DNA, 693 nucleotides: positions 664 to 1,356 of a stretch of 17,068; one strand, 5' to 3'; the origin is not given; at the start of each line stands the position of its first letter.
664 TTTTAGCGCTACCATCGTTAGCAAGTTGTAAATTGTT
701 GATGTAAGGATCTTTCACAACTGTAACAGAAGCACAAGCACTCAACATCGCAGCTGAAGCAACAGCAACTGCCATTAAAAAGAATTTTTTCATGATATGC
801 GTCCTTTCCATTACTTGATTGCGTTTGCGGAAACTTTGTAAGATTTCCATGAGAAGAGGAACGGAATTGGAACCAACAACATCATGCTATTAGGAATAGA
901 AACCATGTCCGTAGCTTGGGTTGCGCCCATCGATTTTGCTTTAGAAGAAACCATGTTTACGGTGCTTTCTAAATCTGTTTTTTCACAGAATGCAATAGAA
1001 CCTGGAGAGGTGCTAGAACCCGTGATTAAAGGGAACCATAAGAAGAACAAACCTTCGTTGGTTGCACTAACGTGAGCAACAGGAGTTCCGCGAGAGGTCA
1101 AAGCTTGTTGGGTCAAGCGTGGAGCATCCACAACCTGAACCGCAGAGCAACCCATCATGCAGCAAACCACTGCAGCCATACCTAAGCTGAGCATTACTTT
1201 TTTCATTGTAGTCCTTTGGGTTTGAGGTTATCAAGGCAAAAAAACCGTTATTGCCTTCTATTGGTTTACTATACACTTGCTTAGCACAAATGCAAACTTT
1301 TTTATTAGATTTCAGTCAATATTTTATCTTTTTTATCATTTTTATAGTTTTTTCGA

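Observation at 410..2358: Co-directional cluster of three uncharacterised lipoproteins, including a tandem paralog pair, divergent from the pst operon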

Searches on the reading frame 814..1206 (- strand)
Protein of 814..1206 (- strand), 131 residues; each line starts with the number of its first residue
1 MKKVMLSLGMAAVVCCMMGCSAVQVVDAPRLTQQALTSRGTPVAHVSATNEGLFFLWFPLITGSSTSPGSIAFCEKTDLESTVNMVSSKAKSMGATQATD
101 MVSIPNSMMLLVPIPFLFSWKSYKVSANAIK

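Call 5: search_protein_families(library=pfam, proteins=[window:814-1206:-], max_evalue=1)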
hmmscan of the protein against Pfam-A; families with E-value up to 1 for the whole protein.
window:814-1206:- (131 aa): 0 families

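Call 6: search_protein_families(library=ncbifam, proteins=[window:814-1206:-], max_evalue=1)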
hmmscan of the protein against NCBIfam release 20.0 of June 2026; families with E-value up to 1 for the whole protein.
window:814-1206:- (131 aa): 0 families

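Call 9: find_homologous_proteins(query=A1, max_evalue=0.001)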
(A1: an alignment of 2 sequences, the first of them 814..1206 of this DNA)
Query A1 (2 sequences) (131 aa, profile of the alignment): 24 proteins with E <= 0.001 among 145 candidates.
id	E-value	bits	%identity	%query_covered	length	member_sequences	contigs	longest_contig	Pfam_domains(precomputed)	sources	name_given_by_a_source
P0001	2.1e-68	247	100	100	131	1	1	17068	-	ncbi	-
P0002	3.8e-65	236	34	100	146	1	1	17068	-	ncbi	-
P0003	3.2e-42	162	47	100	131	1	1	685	-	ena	-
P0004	4.9e-34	135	35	100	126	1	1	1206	-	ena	-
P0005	5.7e-34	135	36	100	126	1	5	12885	-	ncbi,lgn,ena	-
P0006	9.5e-34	134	41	100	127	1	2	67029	-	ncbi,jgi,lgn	-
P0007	7.5e-33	131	35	100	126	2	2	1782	-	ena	-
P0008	9.1e-33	131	34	100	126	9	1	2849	-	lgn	-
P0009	1.2e-32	131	36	100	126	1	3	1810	-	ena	-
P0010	5.1e-32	129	34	100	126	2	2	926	-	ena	-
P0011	7.5e-31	125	33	100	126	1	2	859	-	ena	-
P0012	1.7e-30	124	31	100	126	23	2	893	-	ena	-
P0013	2.2e-30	123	38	98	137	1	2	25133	-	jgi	jgi:hypothetical protein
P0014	1.5e-29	121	32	97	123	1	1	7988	-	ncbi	-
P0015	3.8e-29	119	45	88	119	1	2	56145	-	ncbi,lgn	-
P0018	1.9e-25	107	33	100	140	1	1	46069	-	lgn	-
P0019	2.2e-25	107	38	100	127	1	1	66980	-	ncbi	-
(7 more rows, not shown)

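Call 12: find_encoding_contigs(protein=P0006, flank=8000, max_places=3)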
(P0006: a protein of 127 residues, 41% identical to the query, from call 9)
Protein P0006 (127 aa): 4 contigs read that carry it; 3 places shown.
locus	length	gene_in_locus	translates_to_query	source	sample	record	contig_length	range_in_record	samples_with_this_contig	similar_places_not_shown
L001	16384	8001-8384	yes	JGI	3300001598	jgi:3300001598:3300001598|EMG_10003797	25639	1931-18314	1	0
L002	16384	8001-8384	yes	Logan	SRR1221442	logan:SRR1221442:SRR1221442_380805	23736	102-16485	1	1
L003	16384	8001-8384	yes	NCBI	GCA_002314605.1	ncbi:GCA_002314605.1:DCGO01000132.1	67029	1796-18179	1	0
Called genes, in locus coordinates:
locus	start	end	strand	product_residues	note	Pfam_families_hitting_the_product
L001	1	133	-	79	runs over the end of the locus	-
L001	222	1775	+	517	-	PF13541:ChlI, PF01078:Mg_chelatase, PF07728:AAA_5 (weak), PF00493:MCM (weak), PF13335:Mg_chelatase_C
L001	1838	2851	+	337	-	PF00474:SSF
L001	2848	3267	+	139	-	-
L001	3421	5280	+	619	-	PF02574:S-methyl_trans, PF02219:MTHFR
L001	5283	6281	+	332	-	PF04468:PSP1, PF28472:PSP1_3rd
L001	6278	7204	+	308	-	-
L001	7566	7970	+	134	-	-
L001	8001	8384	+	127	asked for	-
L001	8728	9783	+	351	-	PF02878:PGM_PMM_I (weak), PF02879:PGM_PMM_II, PF02880:PGM_PMM_III, PF00408:PGM_PMM_IV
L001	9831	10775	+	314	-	PF19328:DAP_DH_C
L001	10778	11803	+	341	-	PF13692:Glyco_trans_1_4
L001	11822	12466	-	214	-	PF13036:LpoB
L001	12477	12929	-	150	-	PF07233:DUF1425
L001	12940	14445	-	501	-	-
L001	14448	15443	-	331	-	PF03783:CsgG (faint)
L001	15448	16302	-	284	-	-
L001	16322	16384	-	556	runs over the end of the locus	PF02366:PMT, PF13231:PMT_2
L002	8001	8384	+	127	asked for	-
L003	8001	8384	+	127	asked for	-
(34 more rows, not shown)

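Call 13: find_encoding_contigs(protein=P0015, flank=8000, max_places=3)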
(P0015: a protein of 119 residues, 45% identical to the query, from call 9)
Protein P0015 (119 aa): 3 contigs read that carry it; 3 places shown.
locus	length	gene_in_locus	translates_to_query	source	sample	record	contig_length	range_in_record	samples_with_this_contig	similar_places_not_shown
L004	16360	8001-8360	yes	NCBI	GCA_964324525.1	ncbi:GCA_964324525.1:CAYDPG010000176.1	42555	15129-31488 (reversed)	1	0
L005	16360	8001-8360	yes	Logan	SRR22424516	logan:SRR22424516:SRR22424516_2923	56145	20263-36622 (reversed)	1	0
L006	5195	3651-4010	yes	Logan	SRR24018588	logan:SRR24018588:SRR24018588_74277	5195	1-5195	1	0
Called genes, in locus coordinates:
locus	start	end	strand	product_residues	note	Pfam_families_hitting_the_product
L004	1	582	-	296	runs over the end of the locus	PF00892:EamA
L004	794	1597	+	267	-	PF00149:Metallophos, PF12850:Metallophos_2 (faint)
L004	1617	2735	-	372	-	PF01042:Ribonuc_L-PSP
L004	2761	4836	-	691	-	-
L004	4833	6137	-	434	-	PF07394:DUF1501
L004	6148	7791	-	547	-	PF07583:PSCyt2, PF07587:PSD1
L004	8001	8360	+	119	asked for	-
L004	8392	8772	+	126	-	-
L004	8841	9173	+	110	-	PF00581:Rhodanese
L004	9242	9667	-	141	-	-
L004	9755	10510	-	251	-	-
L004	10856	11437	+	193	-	-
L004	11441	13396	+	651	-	-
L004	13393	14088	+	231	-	-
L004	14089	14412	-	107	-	PF00893:Multi_Drug_Res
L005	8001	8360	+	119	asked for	-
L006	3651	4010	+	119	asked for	-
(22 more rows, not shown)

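Call 14: find_encoding_contigs(protein=P0019, flank=6000, max_places=2)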
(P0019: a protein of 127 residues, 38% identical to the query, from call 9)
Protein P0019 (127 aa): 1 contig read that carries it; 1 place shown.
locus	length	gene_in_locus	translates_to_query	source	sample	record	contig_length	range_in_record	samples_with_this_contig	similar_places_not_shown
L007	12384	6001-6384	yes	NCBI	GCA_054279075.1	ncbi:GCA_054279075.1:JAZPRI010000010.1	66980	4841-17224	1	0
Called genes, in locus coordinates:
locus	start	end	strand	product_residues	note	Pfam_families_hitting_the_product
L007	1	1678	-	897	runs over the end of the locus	PF13588:HSDR_N_2, PF02384:N6_Mtase, PF01170:UPF0020 (faint), PF07669:Eco57I, PF02384:N6_Mtase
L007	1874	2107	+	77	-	-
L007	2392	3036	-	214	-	-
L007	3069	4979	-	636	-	PF07944:Beta-AFase-like_GH127_cat, PF20736:Glyco_hydro127M (weak)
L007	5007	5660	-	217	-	-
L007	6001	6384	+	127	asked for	-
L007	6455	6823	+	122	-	-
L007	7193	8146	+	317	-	-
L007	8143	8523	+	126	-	PF01042:Ribonuc_L-PSP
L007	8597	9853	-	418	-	PF06134:RhaA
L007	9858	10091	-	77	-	-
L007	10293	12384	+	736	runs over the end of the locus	PF02901:PFL-like, PF01228:Gly_radical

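Call 15: find_encoding_contigs(protein=P0018, flank=6000, max_places=2)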
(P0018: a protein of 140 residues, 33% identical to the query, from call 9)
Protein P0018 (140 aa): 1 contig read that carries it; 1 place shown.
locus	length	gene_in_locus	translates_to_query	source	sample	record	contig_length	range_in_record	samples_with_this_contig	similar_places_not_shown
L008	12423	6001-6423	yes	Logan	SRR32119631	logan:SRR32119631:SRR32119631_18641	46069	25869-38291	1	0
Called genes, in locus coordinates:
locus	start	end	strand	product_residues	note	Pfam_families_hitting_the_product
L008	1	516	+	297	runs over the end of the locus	PF00701:DHDPS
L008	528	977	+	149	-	-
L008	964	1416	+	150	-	-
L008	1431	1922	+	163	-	PF04074:DUF386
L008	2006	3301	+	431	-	PF04326:SLFN_AlbA_2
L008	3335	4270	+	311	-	PF00892:EamA, PF06027:SLC35F, PF00892:EamA, PF03151:TPT (weak)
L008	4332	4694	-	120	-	-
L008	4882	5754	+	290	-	PF01634:HisG, PF08029:HisG_C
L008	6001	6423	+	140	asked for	-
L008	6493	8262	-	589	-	-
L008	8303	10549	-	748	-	-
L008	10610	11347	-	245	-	-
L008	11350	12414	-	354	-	PF00356:LacI, PF00532:Peripla_BP_1, PF13377:Peripla_BP_3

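Call 16: find_encoding_contigs(protein=P0013, flank=6000, max_places=2)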
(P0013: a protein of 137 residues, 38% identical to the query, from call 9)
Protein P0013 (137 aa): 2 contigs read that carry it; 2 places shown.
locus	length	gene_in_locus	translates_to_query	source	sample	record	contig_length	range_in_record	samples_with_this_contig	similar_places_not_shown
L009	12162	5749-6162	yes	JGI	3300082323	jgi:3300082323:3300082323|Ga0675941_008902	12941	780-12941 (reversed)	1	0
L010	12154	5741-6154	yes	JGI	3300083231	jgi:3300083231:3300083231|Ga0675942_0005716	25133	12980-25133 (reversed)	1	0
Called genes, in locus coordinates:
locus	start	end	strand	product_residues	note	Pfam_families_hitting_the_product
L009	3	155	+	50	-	?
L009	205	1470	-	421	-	PF01208:URO-D (faint)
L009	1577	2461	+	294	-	PF00165:HTH_AraC (faint), PF12833:HTH_18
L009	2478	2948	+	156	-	-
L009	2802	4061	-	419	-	PF16490:Oxidoreduct_C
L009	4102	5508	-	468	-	PF13378:MR_MLE_C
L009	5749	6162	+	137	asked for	-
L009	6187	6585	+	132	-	-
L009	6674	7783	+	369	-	PF00657:Lipase_GDSL (weak), PF13472:Lipase_GDSL_2 (faint)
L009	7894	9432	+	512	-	PF03853:YjeF_N, PF01256:Carb_kinase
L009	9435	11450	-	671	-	PF23598:LRR_14 (weak), PF23247:LRR_RPS2 (faint), PF23952:LRR_EndoS (faint), PF25019:LRR_R13L1-DRL21 (faint), PF23622:LRR_At1g61320_AtMIF1 (weak), PF12799:LRR_4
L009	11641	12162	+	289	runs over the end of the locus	PF00702:Hydrolase (faint), PF13344:Hydrolase_6, PF13242:Hydrolase_like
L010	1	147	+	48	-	?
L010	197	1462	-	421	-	PF01208:URO-D (faint)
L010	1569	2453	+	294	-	PF00165:HTH_AraC (faint), PF12833:HTH_18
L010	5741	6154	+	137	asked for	-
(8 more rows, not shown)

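Call 22: search_protein_families(library=pfam, alignment_id=A2, max_evalue=10)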
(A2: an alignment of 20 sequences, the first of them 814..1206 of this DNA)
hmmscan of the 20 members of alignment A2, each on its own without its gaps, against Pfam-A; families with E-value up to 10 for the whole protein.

A. member 1, window:814-1206:- (131 aa): 0 families

B. families by the number of members that match (of 20 scanned): 10 families
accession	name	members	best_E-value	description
PF08139.17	LPAM_1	2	0.65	Prokaryotic membrane lipoprotein lipid attachment site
PF20898.2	P_T4SS_TraN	1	0.0077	P-type Type IV secretion system, TraN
PF01906.23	YbjQ_1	1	0.026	Putative heavy-metal-binding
PF13978.11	DUF4223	1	0.035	Protein of unknown function (DUF4223)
PF22190.2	TTHA0829-like_ACT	1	0.095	TTHA0829-like ACT domain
PF09925.14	DUF2157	1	0.1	Predicted membrane protein (DUF2157)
PF17793.6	AHD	1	0.16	ANC1 homology domain (AHD)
PF20101.4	DUF6491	1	0.24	Family of unknown function (DUF6491)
PF20205.3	DUF6567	1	0.25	Family of unknown function (DUF6567)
PF25682.1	Phage_VG64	1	0.33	Mycobacterium phage VG64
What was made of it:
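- Closest known: YbjQ/UPF0145. Same: One family member gives a sub-threshold Pfam hit, E 0.026 (call 22).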

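Call 23: search_solved_structures(query=A2, max_evalue=10)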
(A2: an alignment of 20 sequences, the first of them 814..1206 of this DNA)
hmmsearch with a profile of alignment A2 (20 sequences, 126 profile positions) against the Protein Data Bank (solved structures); distinct sequences matched with E-value up to 10: 4.
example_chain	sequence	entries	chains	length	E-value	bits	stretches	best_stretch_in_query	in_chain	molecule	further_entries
4epc_A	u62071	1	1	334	0.11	15.5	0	29-56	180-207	N-acetylmuramoyl-L-alanine amidase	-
8e1e_A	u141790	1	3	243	0.34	14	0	62-98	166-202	SG122_C3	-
9q20_B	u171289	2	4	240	0.43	13.7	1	42-83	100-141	1C08 Fab Light chain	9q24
3qi7_A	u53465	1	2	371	1.1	12.3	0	75-107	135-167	Putative transcriptional regulator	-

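Call 24: find_homologous_proteins(query=A2, max_evalue=0.001)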
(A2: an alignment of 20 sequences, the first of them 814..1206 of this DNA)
Query A2 (20 sequences) (131 aa, profile of the alignment): 219 proteins with E <= 0.001 among 5014 candidates; the best 120 are listed.
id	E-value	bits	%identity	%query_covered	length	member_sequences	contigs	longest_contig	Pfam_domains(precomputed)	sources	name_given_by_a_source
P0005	3.9e-53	196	36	100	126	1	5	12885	-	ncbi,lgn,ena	-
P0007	7.9e-53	195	35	100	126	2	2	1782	-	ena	-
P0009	1.8e-52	194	36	100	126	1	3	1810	-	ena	-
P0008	5.2e-52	193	34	100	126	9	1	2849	-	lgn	-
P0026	2.0e-51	191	34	100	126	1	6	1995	-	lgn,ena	-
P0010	2.1e-51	191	34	100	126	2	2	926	-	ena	-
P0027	9.8e-51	189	30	100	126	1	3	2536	-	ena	-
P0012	1.8e-50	188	31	100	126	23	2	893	-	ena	-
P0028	4.5e-50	187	34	100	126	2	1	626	-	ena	-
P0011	5.9e-50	186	33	100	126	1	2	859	-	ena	-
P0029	1.4e-49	185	33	100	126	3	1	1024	-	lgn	-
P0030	1.4e-49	185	41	100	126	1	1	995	-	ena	-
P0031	1.5e-49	185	41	100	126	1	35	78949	-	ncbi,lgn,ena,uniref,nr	ncbi:hypothetical protein [uncultured Victivallis sp.]|uniref:hypothetical protein n=1 Tax=unculture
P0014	1.6e-49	185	32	97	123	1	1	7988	-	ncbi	-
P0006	1.7e-49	185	41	100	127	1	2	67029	-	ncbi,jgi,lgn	-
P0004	2.9e-48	181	35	100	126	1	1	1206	-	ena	-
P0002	2.7e-47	178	34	100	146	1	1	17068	-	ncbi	-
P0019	3.9e-47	177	38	100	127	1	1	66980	-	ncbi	-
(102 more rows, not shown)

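Call 27: predict_structure(alignment_id=A2)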
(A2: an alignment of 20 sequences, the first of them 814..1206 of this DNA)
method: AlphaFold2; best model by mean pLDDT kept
length: 131 residues; sequences in the alignment: 20
mean_pLDDT: 81.8   pTM: 0.71
mean pLDDT of the five models: 81.8, 78.9, 77.9, 77.2, 76.8
residues with pLDDT >= 90: 42; 70-90: 59; 50-70: 30; < 50: 0
segments of 3 or more residues with pLDDT < 50: none
pLDDT, mean of each block of 10 residues (from residue 1): 57 61 79 68 90 89 87 87 93 91 89 79 92 88
secondary structure, 60 per line:
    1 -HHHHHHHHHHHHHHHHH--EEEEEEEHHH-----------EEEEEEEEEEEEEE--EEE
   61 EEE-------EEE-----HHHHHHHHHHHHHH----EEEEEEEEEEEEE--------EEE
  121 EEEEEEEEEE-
elements in order: H2-18 E21-27 E42-55 E58-63 E71-73 H79-92 E97-109 E118-130
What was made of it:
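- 811..1206 (-): LP131, the A-type (upstream) member of the conserved small-lipoprotein pair. 131 aa, lipobox MMGC with Cys20. Carries the aromatic hairpin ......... and the A-specific loop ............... AlphaFold model pLDDT 81.8 (call 27).
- Closest known: RcsF, the outer-membrane lipoprotein sensor of the Rcs phosphorelay. Different: Here the first strand starts right after the lipid Cys (call 27).
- The AlphaFold model has pLDDT 81.8 and pTM 0.71, and the first strand begins one residue after the lipid Cys (call 27).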

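Call 34: list_cluster_members(proteins=[P0001, P0002, P0025])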
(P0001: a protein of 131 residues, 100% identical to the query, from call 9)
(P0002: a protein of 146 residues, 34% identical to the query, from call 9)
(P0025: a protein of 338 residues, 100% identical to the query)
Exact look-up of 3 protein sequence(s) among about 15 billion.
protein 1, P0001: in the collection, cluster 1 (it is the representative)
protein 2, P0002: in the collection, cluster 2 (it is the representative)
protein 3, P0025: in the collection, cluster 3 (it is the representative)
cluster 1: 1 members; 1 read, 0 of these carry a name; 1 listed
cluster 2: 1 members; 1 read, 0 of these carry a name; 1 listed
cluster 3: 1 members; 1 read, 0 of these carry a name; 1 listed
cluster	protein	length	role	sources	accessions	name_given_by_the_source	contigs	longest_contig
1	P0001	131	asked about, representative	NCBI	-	-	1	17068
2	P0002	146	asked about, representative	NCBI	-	-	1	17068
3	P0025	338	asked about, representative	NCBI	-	-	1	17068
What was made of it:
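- Tried and rejected: The cluster look-up gave no names or accessions (call 34).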

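Call 35: search_protein_families(library=phrogs, proteins=[window:814-1206:-], max_evalue=1)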
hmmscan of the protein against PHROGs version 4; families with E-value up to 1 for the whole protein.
window:814-1206:- (131 aa): 0 families

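Call 36: search_protein_families(library=padloc, proteins=[window:814-1206:-], max_evalue=1)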
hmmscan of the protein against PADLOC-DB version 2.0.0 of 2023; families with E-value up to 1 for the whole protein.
window:814-1206:- (131 aa): 0 families

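Call 54: fold_search(model_id=the predicted structure, library=pdb)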
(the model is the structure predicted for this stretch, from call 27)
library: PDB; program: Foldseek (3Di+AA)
matches with E <= 10: 536; with E <= 0.001: 0
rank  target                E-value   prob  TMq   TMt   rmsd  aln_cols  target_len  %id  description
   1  6cue_7                1.4e-01  0.08  0.15  0.15  12.7       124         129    6  Cryo-EM structure at 4.0 A resolution of vaccine-elicited antibody vFP7.04 in complex with HIV-1 Env BG505 DS-SOSIP, a (released 2018-07-11)
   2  9m6x_M                2.1e-01  0.13  0.23  0.24   9.2       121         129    8  Cryo-EM structure of bacteriophage NF5 neck (released 2025-12-17)
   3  3gtj_A                2.4e-01  0.05  0.16  0.02  21.9       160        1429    9  Backtracked RNA polymerase II complex with 13mer RNA (released 2009-06-09)
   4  6nm6_U                2.6e-01  0.06  0.14  0.14  12.5       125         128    9  Crystal Structure of HIV-1 BG505 SOSIP.664 Prefusion Env Trimer Bound to N6 FR3-03 scFv in Complex with Crystallizatio (released 2019-02-27)
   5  8axl_A                3.5e-01  0.04  0.17  0.08  17.9       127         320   13  Outer membrane secretin pore of the type 3 secretion system of Shigella flexneri (released 2023-03-01)
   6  3cqz_A                3.5e-01  0.04  0.16  0.02  21.6       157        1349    7  Crystal structure of 10 subunit RNA polymerase II in complex with the inhibitor alpha-amanitin (released 2008-07-22)
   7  6nnf_U                3.8e-01  0.05  0.15  0.15  12.5       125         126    6  Crystal Structure of HIV-1 BG505 SOSIP.664 Prefusion Env Trimer Bound to VRC01 FR3-03 scFv in Complex with Crystalliza (released 2019-02-27)
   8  6mph_Q                3.8e-01  0.04  0.14  0.14  13.2       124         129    6  Cryo-EM structure at 3.8 A resolution of HIV-1 fusion peptide-directed antibody, DF1W-a.01, elicited by vaccination of (released 2019-07-24)
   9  7bgl_1                4.5e-01  0.33  0.32  0.45   9.1        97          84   16  Salmonella LP ring 26 mer refined in C26 map (released 2021-05-05)
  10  5tcq_A                4.5e-01  0.01  0.13  0.07  20.4       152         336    9  Near-atomic resolution cryo-EM structure of the Salmonella SPI-1 type III secretion injectisome secretin InvG (released 2016-12-21)
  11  5tcr_A                4.5e-01  0.01  0.13  0.05  20.4       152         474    9  Atomic model of the Salmonella SPI-1 type III secretion injectisome basal body proteins InvG, PrgH, and PrgK (released 2016-12-21)
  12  8d9d_C                4.8e-01  0.07  0.21  0.04  12.7       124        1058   13  Human DNA polymerase-alpha/primase elongation complex II bound to primer/template (released 2023-04-19)
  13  7ui9_A                5.1e-01  0.04  0.17  0.02  21.7        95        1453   12  Core Mediator-PICearly (Copy A) (released 2023-02-15)
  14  6sga_FS               5.8e-01  0.10  0.31  0.17  14.0       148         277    7  Body domain of the mt-SSU assemblosome from Trypanosoma brucei (released 2019-09-18)
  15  6zm9                  6.2e-01  0.11  0.27  0.27   8.8        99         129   10  PHAGE SAM LYASE IN COMPLEX WITH S-METHYL-5'-THIOADENOSINE (released 2021-02-24)
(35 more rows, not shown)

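Call 55: fold_search(model_id=the predicted structure, library=viral)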
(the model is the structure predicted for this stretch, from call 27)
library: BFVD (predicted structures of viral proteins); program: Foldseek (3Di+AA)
matches with E <= 10: 594; with E <= 0.001: 0
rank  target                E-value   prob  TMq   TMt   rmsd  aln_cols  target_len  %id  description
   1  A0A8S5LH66            4.5e-02  0.18  0.22  0.18  13.1       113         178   12  Tail completion protein [Myoviridae sp. cte0t5]
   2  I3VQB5                7.9e-02  0.25  0.22  0.12  11.9       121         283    4  B121.4 [miniopterid betaherpesvirus 1]
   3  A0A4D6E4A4            7.9e-02  0.21  0.27  0.25   9.5       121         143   13  Tail terminator [Streptomyces phage RemusLoopin]
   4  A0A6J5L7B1            1.1e-01  0.18  0.28  0.10   9.7       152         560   12  LysM domain [uncultured Caudovirales phage]
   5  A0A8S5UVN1            1.1e-01  0.11  0.22  0.22   8.5       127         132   12  Tail terminator [Siphoviridae sp. ctLKg7]
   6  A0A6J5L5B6            1.4e-01  0.12  0.26  0.11  11.8       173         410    9  Uncharacterized protein [uncultured Caudovirales phage]
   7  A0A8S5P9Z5            1.5e-01  0.25  0.29  0.29   7.0       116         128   10  DUF3168 domain-containing protein [Siphoviridae sp. ct2kB26]
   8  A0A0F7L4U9            1.7e-01  0.20  0.28  0.23  10.7       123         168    8  Uncharacterized protein [uncultured marine virus]
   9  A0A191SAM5            1.7e-01  0.13  0.24  0.15  11.4       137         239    8  (no name in the UniProt tables at hand)
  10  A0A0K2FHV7            1.8e-01  0.12  0.23  0.18   8.8       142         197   10  Uncharacterized protein [Achromobacter phage phiAxp-2]
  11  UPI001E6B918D         1.9e-01  0.28  0.33  0.26  10.3       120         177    8  (no name look-up for this kind of identifier)
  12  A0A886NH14            2.0e-01  0.12  0.22  0.21  10.7       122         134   10  (no name in the UniProt tables at hand)
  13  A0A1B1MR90            2.0e-01  0.11  0.21  0.16  10.2       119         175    9  Uncharacterized protein [Pteropox virus]
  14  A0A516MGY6            2.1e-01  0.30  0.33  0.31   7.4       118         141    4  (no name in the UniProt tables at hand)
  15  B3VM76                2.3e-01  0.23  0.29  0.26   6.9       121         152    9  Uncharacterized protein [Mycobacterium phage Predator]
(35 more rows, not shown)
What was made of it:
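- Foldseek found nothing significant in PDB or BFVD (calls 54, 55). The BFVD fold search found nothing significant (call 55).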

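Call 58: search_protein_families(library=pfam, alignment_id=A4, max_evalue=10)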
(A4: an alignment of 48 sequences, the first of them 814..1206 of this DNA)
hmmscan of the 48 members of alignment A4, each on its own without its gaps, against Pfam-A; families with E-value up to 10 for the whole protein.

A. member 1, window:814-1206:- (131 aa): 0 families

B. families by the number of members that match (of 48 scanned): 20 families
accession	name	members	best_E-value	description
PF06281.17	VP1_VP3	6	0.023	Structural protein VP1/VP3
PF08139.17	LPAM_1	6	0.17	Prokaryotic membrane lipoprotein lipid attachment site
PF20101.4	DUF6491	4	0.086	Family of unknown function (DUF6491)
PF20898.2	P_T4SS_TraN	2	0.0077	P-type Type IV secretion system, TraN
PF13978.11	DUF4223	2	0.035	Protein of unknown function (DUF4223)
PF19113.5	DUF5799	2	0.077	Family of unknown function (DUF5799)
PF13698.11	DUF4156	1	0.022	Domain of unknown function (DUF4156)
PF01906.23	YbjQ_1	1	0.026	Putative heavy-metal-binding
PF22571.1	LiaI-LiaF-TM_PspC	1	0.034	PspC transmembrane region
PF10399.14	UCR_Fe-S_N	1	0.047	Ubiquitinol-cytochrome C reductase Fe-S subunit TAT signal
PF05211.17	NLBH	1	0.065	Neuraminyllactose-binding hemagglutinin precursor (NLBH)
PF09925.14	DUF2157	1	0.1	Predicted membrane protein (DUF2157)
PF20205.3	DUF6567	1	0.1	Family of unknown function (DUF6567)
PF21945.1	MT-RNR1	1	0.11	Mitochondrial-derived peptide MOTS-c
PF12454.13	Ecm33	1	0.11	GPI-anchored cell wall organization protein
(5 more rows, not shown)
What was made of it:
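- On YbjQ_1 / UPF0145 (PF01906): The best is E 0.026 in one member (calls 22, 58).
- Sub-threshold Pfam hits to YbjQ_1 (E 0.026) and DUF4156 (E 0.022) (calls 22, 58).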
